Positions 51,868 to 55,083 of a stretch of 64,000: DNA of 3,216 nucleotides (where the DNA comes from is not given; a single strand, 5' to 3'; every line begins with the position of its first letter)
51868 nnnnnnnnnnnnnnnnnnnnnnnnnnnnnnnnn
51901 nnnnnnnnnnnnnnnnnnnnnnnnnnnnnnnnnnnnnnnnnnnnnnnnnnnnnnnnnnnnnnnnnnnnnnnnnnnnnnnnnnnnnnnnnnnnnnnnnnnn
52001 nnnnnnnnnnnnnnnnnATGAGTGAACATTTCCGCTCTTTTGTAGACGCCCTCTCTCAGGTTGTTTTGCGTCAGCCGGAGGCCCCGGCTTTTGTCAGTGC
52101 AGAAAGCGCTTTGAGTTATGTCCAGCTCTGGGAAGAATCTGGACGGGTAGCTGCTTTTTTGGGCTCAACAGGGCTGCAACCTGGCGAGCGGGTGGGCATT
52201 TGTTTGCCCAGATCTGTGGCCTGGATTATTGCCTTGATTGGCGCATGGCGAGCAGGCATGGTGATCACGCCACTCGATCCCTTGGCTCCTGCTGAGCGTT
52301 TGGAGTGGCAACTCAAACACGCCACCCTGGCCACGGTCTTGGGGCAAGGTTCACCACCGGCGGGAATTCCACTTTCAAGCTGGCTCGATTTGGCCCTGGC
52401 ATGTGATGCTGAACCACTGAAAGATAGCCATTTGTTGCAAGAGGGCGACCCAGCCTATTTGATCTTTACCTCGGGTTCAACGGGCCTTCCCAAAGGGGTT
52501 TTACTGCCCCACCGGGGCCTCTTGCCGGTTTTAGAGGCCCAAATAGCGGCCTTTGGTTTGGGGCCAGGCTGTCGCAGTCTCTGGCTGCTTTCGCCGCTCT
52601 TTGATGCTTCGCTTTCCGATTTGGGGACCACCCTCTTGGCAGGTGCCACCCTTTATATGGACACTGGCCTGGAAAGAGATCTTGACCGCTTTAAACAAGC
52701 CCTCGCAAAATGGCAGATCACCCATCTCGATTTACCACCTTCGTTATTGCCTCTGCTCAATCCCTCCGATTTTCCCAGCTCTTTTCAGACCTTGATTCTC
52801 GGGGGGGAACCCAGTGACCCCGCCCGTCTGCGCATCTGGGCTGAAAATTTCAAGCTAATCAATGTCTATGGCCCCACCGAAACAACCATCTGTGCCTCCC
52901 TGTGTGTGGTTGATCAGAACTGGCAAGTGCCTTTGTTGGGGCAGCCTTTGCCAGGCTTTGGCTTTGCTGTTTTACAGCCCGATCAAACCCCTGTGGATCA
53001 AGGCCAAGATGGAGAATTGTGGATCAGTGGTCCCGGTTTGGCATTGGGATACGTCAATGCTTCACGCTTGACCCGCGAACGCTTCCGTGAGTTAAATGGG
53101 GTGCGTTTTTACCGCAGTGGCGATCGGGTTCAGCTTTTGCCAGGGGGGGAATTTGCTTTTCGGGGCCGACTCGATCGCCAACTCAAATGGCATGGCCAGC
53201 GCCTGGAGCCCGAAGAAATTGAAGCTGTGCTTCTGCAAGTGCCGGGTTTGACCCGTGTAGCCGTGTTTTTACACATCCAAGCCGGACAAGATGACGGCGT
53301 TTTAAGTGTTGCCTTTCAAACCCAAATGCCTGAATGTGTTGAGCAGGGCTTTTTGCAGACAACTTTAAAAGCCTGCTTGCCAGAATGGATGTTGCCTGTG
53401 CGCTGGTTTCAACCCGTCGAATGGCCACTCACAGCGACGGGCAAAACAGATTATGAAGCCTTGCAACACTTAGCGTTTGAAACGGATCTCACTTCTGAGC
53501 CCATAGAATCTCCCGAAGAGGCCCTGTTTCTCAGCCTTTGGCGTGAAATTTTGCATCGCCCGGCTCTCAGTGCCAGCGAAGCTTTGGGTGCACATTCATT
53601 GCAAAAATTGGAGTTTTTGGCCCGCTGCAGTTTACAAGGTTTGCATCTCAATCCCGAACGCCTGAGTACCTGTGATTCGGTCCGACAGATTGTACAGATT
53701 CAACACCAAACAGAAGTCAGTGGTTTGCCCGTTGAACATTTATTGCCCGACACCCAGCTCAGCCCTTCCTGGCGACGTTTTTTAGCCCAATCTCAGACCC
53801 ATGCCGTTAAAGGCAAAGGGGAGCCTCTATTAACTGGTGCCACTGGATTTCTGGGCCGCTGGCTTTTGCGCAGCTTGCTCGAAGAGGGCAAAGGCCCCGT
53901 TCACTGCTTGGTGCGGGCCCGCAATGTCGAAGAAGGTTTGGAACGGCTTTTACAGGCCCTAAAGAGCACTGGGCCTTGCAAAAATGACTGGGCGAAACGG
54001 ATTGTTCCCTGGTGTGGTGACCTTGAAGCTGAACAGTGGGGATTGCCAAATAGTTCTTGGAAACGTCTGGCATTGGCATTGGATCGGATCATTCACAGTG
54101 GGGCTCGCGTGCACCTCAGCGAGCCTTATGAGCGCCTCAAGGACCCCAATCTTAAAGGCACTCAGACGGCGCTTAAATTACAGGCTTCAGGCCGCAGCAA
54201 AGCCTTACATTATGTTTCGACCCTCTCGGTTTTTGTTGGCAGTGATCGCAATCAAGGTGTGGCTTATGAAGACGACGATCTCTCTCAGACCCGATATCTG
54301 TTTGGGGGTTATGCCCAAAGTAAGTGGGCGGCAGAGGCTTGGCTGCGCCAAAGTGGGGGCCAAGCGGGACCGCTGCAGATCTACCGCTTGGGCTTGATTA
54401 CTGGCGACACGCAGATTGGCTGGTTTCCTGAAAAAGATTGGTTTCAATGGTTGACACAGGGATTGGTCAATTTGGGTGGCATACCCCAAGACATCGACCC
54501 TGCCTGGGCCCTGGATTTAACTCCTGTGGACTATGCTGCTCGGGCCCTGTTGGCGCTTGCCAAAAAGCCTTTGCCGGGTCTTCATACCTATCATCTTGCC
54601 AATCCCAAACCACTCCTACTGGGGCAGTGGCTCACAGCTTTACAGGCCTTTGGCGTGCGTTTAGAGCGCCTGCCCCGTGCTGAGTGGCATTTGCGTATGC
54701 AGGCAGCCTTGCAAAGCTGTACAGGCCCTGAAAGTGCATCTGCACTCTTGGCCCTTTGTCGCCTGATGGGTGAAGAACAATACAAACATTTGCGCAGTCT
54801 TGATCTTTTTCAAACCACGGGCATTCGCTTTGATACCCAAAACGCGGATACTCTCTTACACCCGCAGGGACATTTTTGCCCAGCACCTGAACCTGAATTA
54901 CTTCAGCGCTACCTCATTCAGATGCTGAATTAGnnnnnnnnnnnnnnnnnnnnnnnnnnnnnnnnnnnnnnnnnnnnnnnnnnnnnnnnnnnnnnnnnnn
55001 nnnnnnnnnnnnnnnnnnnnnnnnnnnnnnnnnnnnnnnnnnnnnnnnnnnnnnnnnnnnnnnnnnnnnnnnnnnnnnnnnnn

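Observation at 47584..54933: Five-gene, translationally coupled NRPS-like operon predicted to make a modified amino-aldehyde or amino-alcohol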

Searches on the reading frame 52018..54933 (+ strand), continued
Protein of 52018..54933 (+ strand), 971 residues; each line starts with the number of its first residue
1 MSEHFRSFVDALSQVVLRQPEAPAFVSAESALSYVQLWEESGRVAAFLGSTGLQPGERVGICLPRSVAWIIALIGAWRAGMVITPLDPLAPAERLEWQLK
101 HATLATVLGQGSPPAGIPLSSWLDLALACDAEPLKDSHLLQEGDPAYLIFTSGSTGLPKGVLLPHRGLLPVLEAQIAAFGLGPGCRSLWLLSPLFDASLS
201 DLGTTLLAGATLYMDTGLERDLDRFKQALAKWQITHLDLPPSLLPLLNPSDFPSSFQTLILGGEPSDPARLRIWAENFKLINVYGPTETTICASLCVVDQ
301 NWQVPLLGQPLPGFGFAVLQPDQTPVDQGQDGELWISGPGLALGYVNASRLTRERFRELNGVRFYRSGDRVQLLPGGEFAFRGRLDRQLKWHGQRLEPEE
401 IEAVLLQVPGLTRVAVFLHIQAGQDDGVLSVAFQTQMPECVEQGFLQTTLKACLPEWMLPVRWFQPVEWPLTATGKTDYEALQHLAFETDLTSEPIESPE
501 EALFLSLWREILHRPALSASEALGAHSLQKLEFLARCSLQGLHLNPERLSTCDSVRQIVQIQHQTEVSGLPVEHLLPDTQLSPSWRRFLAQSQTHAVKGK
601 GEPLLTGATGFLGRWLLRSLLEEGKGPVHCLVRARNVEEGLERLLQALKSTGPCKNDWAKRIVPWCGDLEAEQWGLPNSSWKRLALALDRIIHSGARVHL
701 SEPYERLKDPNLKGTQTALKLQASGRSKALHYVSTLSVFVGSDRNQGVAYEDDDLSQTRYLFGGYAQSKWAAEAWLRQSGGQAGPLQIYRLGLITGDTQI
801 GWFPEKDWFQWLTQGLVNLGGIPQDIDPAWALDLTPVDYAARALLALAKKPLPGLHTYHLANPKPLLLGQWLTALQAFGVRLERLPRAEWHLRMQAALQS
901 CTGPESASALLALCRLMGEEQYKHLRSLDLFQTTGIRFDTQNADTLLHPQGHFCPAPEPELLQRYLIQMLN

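Call 58: find_encoding_contigs(protein=P0033, flank=10000, max_places=1)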
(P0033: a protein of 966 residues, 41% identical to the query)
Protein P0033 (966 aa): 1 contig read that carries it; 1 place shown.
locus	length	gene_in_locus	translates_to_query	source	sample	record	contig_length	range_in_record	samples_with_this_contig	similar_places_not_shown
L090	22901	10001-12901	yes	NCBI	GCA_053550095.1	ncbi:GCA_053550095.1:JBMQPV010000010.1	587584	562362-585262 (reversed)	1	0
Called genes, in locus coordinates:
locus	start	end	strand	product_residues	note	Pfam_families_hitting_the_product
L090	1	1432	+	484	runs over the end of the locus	PF12728:HTH_17, PF00437:T2SSE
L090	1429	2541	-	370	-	PF14789:THDPS_M, PF14602:Hexapep_2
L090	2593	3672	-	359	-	PF01546:Peptidase_M20, PF07687:M20_dimer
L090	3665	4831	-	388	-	PF00155:Aminotran_1_2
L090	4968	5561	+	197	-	PF07963:N_methyl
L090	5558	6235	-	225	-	PF01427:Peptidase_M15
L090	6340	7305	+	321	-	PF08240:ADH_N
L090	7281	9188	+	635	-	PF13522:GATase_6, PF13537:GATase_7, PF00733:Asn_synthase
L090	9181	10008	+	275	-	-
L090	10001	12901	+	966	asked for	PF00501:AMP-binding, PF13193:AMP-binding_C (weak), PF00550:PP-binding (weak), PF01370:Epimerase (weak), PF07993:NAD_binding_4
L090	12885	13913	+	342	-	PF13521:AAA_28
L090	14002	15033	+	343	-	PF08212:Lipocalin_2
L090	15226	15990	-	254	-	PF00293:NUDIX, PF19368:WHD_AraR, PF21906:WHD_NrtR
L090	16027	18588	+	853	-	PF01326:PPDK_N, PF00391:PEP-utilizers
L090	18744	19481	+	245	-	PF02602:HEM4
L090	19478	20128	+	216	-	PF00149:Metallophos, PF12850:Metallophos_2 (faint)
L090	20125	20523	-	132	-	-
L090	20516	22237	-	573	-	PF13174:TPR_6 (faint), PF13424:TPR_12 (faint), PF13428:TPR_14 (faint), PF13431:TPR_17 (faint), PF13432:TPR_16 (faint), PF14559:TPR_19 (faint), PF00515:TPR_1 (weak), PF07719:TPR_2 (weak), +3 more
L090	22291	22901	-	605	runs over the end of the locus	PF13432:TPR_16 (faint), PF01464:SLT, PF27553:SLT_superhelical (weak)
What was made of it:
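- In one Sericytochromatia locus (L090) an NrtR-type NAD regulator (NUDIX plus WHD_NrtR) lies two genes from the cassette (call 58).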

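Call 59: find_encoding_contigs(protein=P0047, flank=8000, max_places=1)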
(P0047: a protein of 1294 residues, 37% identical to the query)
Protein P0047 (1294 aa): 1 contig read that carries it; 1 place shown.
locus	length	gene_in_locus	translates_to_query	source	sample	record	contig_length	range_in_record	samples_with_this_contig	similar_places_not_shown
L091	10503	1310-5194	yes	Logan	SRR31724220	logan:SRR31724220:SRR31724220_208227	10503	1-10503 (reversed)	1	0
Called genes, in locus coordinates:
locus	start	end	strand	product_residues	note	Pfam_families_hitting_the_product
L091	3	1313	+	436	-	?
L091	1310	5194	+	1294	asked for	PF00501:AMP-binding, PF13193:AMP-binding_C, PF00550:PP-binding (weak), PF01370:Epimerase, PF07993:NAD_binding_4, PF08241:Methyltransf_11, PF08242:Methyltransf_12, PF13649:Methyltransf_25, +3 more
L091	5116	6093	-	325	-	PF13521:AAA_28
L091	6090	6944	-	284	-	-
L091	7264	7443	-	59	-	-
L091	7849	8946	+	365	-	-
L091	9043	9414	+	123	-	-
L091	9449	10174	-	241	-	PF04972:BON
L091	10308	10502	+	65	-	?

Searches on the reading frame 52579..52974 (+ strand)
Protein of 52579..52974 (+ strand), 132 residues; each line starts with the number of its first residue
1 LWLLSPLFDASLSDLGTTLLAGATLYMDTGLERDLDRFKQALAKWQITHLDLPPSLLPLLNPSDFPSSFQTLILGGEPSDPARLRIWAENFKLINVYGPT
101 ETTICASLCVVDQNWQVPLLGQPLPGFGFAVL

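Call 49: search_solved_structures(query=window:52579-52974:+, max_evalue=0.00001, show_alignments=5)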
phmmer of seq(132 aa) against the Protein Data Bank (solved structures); distinct sequences matched with E-value up to 0.00001: 22.
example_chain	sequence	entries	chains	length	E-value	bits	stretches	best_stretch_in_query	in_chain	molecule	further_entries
1amu_A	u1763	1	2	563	8e-16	61.6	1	6-113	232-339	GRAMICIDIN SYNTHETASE 1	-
8g97_A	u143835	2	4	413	1.7e-15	60.5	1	5-131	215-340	Dimodular nonribosomal peptide synthase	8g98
8g95_A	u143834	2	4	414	1.8e-15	60.5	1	5-131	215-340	Dimodular nonribosomal peptide synthase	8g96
9bfd_A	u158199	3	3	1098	4.2e-13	52.8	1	5-114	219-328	Tyrocidine synthase 1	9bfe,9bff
4d4g_A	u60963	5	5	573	1.1e-12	51.4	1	4-113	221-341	APNAA1 | APNA A1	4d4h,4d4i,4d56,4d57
6mfy_A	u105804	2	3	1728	1.5e-12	50.9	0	7-125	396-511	Linear gramicidin synthase subunit A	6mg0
9be3_A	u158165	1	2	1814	1.8e-12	50.8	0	7-125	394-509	Linear gramicidin synthase subunit A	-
9be4_A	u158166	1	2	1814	1.8e-12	50.8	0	7-125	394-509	Linear gramicidin synthase subunit A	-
6mfz_A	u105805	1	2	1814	1.8e-12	50.8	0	7-125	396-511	Linear gramicidin synthase subunit A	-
9meh_A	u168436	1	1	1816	1.8e-12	50.8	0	7-125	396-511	Linear gramicidin synthase subunit A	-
7ywj_A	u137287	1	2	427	1.6e-11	47.6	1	5-114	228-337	Tyrocidine synthase 1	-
5n81_A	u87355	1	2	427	1.3e-10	44.7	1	5-107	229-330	Tyrocidine synthase 1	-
7ywk_A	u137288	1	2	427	4.2e-10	43.1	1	5-114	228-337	Tyrocidine synthase 1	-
5n82_A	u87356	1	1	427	1.3e-09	41.5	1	5-107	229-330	Tyrocidine synthase 1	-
3ite_A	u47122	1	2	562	6.4e-07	32.7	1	34-124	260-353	SidN siderophore synthetase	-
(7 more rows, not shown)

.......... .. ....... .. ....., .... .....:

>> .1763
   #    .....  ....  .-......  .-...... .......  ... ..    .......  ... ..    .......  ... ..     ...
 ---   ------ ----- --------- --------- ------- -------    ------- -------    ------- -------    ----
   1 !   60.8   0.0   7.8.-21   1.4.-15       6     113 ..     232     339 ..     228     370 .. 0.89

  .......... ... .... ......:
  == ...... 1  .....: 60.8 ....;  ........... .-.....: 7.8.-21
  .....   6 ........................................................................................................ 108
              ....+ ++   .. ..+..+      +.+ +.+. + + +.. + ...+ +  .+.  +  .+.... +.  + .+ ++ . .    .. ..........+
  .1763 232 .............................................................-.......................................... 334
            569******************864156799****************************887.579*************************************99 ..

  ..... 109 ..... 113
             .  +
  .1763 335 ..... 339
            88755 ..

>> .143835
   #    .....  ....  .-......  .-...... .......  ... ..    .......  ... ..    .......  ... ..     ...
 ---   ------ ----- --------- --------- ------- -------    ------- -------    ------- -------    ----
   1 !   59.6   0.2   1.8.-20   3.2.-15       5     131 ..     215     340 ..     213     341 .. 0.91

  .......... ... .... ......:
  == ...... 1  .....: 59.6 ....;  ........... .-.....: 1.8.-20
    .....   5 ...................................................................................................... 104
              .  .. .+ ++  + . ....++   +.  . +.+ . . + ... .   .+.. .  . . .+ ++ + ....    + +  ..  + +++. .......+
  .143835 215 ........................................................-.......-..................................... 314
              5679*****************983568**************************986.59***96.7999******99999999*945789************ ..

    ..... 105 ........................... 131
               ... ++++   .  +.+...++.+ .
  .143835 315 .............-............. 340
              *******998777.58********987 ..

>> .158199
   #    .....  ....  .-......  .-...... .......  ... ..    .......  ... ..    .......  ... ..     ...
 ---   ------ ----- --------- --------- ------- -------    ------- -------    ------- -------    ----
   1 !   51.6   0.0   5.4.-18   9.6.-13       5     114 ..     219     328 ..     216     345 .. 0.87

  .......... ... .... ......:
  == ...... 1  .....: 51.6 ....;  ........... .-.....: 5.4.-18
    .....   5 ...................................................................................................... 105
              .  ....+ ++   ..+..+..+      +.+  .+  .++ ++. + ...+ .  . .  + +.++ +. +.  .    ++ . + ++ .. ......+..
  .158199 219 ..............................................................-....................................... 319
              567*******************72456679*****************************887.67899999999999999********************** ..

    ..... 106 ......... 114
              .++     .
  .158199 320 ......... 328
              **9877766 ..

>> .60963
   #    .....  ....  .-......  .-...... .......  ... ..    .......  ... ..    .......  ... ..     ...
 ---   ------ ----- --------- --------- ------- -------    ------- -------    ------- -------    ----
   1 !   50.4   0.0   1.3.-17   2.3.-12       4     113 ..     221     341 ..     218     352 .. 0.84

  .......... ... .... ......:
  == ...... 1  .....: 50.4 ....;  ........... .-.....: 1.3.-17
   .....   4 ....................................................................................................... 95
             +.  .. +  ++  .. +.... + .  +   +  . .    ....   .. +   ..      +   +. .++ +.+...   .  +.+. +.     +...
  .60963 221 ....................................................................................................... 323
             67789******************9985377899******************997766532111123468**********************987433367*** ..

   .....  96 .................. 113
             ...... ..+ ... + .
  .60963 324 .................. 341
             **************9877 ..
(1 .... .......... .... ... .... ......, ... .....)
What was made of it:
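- The register was verified against GrsA (call 49).
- Tried and rejected: Within the data it resembles ApnA A1 (Arg/Tyr), which shares I299, G301, V322 and I330 (call 49).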
